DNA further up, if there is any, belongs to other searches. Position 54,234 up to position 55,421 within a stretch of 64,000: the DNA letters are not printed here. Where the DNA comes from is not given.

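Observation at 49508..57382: soxBDAG sarcosine-oxidase-like operon translationally coupled to an N-carbamoylputrescine-amidase homolog and followed by an omega-aminotransferase: a putative undescribed N-alkyl-amine / polyamine catabolic module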

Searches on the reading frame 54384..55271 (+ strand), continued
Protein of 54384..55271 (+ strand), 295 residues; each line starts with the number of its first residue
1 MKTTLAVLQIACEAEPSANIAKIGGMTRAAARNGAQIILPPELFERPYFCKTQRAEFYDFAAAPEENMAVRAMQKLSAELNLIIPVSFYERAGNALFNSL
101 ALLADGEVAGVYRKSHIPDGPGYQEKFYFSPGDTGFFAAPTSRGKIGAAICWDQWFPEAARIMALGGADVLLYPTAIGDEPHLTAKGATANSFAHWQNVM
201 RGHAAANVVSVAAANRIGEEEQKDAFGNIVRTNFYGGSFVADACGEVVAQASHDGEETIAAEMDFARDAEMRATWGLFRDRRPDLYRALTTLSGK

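Call 23: find_encoding_contigs(protein=P0132, flank=8000, max_places=2)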
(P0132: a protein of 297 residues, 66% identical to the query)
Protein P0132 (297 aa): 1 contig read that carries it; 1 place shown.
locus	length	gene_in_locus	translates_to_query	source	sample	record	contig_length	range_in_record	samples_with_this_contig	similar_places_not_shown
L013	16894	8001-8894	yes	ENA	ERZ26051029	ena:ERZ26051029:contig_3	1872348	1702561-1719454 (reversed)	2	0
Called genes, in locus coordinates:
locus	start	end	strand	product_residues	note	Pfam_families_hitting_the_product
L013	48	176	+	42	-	-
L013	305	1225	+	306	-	PF01068:DNA_ligase_A_M, PF14743:DNA_ligase_OB_2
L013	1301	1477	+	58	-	-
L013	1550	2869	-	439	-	PF01235:Na_Ala_symp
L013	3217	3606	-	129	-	-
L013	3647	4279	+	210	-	-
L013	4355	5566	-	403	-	PF00291:PALP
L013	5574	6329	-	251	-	PF17645:Amdase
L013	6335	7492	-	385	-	PF01321:Creatinase_N, PF00557:Peptidase_M24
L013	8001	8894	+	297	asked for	PF00795:CN_hydrolase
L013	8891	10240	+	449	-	PF00202:Aminotran_3, PF01212:Beta_elim_lyase (faint)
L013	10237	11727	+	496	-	-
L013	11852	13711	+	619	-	PF12796:Ank_2, PF13637:Ank_4, PF00023:Ank, PF12796:Ank_2, PF13637:Ank_4, PF13637:Ank_4, PF13857:Ank_5, PF00023:Ank, +11 more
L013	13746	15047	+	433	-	PF08238:Sel1, PF23310:TPR_27 (faint), PF08238:Sel1, PF00089:Trypsin, PF13365:Trypsin_2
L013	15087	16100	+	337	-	PF08867:FRG (weak), PF13371:TPR_9 (faint), PF00515:TPR_1 (weak), PF07719:TPR_2 (faint), PF13431:TPR_17 (faint), PF13181:TPR_8 (faint), PF13414:TPR_11 (weak), PF00515:TPR_1 (weak), +2 more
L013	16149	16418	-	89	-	-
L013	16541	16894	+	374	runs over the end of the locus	PF05222:AlaDh_PNT_N, PF01262:AlaDh_PNT_C, PF02826:2-Hacid_dh_C (weak)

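Call 26: find_related_loci(query=A2, collection=genome_contigs, flank=10000)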
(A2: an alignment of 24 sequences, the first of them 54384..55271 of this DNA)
Query A2 (295 aa) in genome_contigs; peptide patterns used: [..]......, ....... (x = any residue, [..] = any of these).
600 stretches matched a pattern (row limit reached: there are more); 588 encode a relative of the query (tblastn E <= 1e-3); the best 80 are kept; 80 distinct loci.
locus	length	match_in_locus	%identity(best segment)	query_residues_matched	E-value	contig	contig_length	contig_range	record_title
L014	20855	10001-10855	54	3-295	2e-100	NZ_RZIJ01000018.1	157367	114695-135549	Azospirillum doebereinerae strain GSF71 Scaffold18, whole genome shotgun sequence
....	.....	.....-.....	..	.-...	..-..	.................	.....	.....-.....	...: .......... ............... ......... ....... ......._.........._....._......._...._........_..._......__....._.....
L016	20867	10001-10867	52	1-290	7e-99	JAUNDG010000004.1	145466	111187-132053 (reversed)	MAG: Lachnospiraceae bacterium isolate S22M_St_7 NODE_35_length_145466_cov_12.134151, whole genome shotgun sequence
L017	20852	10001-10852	53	2-286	6e-99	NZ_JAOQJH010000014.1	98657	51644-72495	Anthropogastromicrobium aceti strain H6_35 .14207_7_90.14, whole genome shotgun sequence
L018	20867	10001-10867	52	2-291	1e-98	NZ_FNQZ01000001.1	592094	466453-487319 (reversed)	Pseudobutyrivibrio sp. ACV-2, whole genome shotgun sequence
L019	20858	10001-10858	50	1-294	4e-98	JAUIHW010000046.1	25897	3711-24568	MAG: Gammaproteobacteria bacterium isolate Co_bin.231 NODE_10910_length_25897_cov_2.685060, whole genome shotgun sequenc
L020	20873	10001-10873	50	4-295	4e-98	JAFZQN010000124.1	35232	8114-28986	MAG: Lachnospiraceae bacterium isolate RGIG8006 Water_buffalos_Rumen-1__c898001, whole genome shotgun sequence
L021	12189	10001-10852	54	3-294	8e-98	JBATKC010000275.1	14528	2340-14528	MAG: Gammaproteobacteria bacterium isolate MFD10235_ilm_asm_bin5 k127_338742, whole genome shotgun sequence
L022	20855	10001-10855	55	4-295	6e-98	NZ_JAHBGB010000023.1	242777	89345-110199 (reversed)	Ancylobacter oerskovii strain CCM 7435 GCM70007236_23, whole genome shotgun sequence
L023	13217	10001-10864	52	2-290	6e-98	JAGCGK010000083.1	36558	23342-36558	MAG: Clostridiales bacterium isolate RGIG9768 Yak_Omasum-5__c436335, whole genome shotgun sequence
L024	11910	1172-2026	52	2-294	6e-98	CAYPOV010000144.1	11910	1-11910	MAG TPA_asm: uncultured Geminicoccaceae bacterium isolate SRP128890_co1_243 genome assembly, contig: NODE_8003_length_11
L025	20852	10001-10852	51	2-294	9e-98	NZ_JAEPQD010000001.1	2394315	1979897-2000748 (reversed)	MAG: Parvibaculum sp. isolate HXMU1428-15 NODE_1_length_2394315_cov_8.499357, whole genome shotgun sequence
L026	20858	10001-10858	53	2-295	1e-97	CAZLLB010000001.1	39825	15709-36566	MAG TPA_asm: uncultured Parvibaculum sp. isolate SRP193066_co1_16 genome assembly, contig: NODE_1183_length_39825_cov_6.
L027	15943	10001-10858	53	2-295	2e-97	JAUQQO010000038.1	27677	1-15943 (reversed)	MAG: Pseudomonadota bacterium isolate SRBZ.bins.76.201705 NODE_4300_length_27677_cov_4.31002, whole genome shotgun seque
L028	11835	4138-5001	51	2-290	3e-97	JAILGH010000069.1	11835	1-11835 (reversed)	MAG: Pseudobutyrivibrio sp. isolate RUI093 k141_14605449_flag=0_multi=66.5139_len=11835, whole genome shotgun sequence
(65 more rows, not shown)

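Call 35: search_solved_structures(query=window:54384-55271:+, max_evalue=1e-20)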
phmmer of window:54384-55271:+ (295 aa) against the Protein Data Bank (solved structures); distinct sequences matched with E-value up to 1e-20: 9.
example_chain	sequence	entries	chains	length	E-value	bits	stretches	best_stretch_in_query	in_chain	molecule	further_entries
5h8i_A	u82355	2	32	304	4.4e-93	314.8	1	2-295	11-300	N-carbamoylputrescine amidohydrolase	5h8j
5h8k_A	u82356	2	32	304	1.1e-91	310.2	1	2-295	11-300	N-carbamoylputrescine amidohydrolase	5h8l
6mg6_A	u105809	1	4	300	6.2e-61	209.3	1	36-289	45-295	Carbon-nitrogen hydrolase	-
3ivz_A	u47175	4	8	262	1e-29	106.9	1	14-286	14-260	Nitrilase | Beta ureidopropionase (Beta-alanine synthase)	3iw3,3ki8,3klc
1j31_A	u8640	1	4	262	3e-29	105.3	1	17-286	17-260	Hypothetical protein PH0642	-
7ovg_A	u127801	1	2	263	5.8e-28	101.1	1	17-286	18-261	CN hydrolase domain-containing protein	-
6ypa_A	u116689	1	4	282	7.8e-28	100.7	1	17-286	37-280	CN hydrolase domain-containing protein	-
2w1v_A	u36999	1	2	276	7.8e-22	81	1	4-287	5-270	NITRILASE HOMOLOG 2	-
2vhh_A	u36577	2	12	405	1.8e-21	79.8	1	17-287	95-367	CG3027-PA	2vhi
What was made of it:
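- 54384..55271 (+): aguB: N-carbamoylputrescine amidase homolog (295 aa); its start overlaps the soxG stop (ATGA). Best solved match is Medicago CPA at 315 bits; beta-ureidopropionases score 107 or less (call 35).
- On N-carbamoylputrescine amidase AguB (TIGR03381): The best solved match is Medicago N-carbamoylputrescine amidohydrolase at 315 bits (call 35).
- It scores 315 bits to solved CPA against 107 or less to beta-ureidopropionases (call 35).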

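Call 43: find_encoding_contigs(protein=P0141, flank=10000, max_places=2)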
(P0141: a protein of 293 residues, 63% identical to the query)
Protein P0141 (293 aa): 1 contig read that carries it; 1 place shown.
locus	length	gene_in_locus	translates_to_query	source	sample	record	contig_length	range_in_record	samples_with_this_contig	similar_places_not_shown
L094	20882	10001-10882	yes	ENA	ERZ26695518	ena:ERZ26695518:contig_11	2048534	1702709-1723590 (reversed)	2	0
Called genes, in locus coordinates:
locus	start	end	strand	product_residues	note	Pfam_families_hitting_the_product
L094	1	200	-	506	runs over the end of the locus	PF08529:NusA_N, PF13184:KH_NusA_1st, PF26594:KH_NusA_2nd, PF14520:HHH_5 (faint)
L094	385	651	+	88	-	PF00886:Ribosomal_S16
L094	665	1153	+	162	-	PF01782:RimM, PF05239:PRC, PF24986:PRC_RimM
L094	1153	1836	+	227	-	PF01746:tRNA_m1G_MT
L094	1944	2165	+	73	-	PF01197:Ribosomal_L31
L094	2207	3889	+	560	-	-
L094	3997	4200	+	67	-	PF01783:Ribosomal_L32p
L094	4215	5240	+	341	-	PF02504:FA_synthesis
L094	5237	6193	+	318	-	PF00108:Thiolase_N (weak), PF08545:ACP_syn_III, PF08541:ACP_syn_III_C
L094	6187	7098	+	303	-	PF00698:Acyl_transf_1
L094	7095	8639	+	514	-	PF04715:, PF00425:Chorismate_bind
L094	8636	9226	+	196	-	PF00117:GATase, PF07722:Peptidase_C26 (faint)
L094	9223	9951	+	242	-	PF00106:adh_short, PF08659:KR, PF01370:Epimerase (faint), PF13561:adh_short_C2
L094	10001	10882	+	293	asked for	PF00795:CN_hydrolase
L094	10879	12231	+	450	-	PF00202:Aminotran_3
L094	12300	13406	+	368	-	PF05222:AlaDh_PNT_N, PF01262:AlaDh_PNT_C, PF02826:2-Hacid_dh_C (faint)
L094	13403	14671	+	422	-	PF00120:Gln-synt_C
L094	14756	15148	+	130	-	PF01042:Ribonuc_L-PSP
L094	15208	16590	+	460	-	PF01435:Peptidase_M48, PF14559:TPR_19 (weak)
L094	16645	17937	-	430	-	PF01555:N6_N4_Mtase, PF01844:HNH, PF14279:HNH_5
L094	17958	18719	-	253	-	PF00588:SpoU_methylase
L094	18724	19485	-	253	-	PF00899:ThiF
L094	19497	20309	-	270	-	PF01149:Fapy_DNA_glyco, PF06831:H2TH, PF06827:zf-FPG_IleRS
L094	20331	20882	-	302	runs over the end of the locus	PF17827:PrmC_N, PF08242:Methyltransf_12 (faint), PF03602:Cons_hypoth95 (weak), PF05175:MTS, PF06325:PrmA (weak), PF10294:Methyltransf_16, PF13847:Methyltransf_31, PF13649:Methyltransf_25 (weak)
